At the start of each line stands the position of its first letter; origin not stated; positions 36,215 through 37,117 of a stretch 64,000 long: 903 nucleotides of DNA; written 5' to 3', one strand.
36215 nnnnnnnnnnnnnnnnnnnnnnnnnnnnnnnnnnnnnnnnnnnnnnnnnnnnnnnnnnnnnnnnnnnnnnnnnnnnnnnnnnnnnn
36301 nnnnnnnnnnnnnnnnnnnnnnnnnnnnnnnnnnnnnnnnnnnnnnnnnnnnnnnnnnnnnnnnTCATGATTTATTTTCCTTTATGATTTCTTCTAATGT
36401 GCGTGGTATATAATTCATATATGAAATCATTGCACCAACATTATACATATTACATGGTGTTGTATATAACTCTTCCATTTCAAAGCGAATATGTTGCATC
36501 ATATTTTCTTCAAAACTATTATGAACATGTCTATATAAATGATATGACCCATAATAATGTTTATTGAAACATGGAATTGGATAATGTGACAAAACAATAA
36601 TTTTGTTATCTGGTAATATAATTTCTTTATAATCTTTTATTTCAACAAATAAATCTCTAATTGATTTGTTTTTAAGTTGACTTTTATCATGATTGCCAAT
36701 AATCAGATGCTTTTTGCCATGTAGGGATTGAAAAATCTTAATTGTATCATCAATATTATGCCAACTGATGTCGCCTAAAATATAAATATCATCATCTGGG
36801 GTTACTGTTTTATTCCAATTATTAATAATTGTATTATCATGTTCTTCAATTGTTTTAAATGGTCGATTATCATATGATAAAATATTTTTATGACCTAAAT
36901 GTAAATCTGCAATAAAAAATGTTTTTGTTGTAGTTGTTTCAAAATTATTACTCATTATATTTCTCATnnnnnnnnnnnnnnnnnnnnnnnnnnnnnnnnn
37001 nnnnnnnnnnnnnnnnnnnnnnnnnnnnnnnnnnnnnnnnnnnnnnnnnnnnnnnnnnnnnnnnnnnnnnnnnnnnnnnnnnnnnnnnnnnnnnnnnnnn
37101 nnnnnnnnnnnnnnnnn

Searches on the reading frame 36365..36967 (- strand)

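Call 77: search_protein_families(library=phrogs, proteins=[window:36365-36967:-], max_evalue=0.001)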
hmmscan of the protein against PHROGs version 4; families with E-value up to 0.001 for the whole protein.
window:36365-36967:- (200 aa): 1 family
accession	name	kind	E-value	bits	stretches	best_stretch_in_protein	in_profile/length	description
phrog_547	-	other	5.9e-41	141.2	1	10-197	25-198/245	phosphoesterase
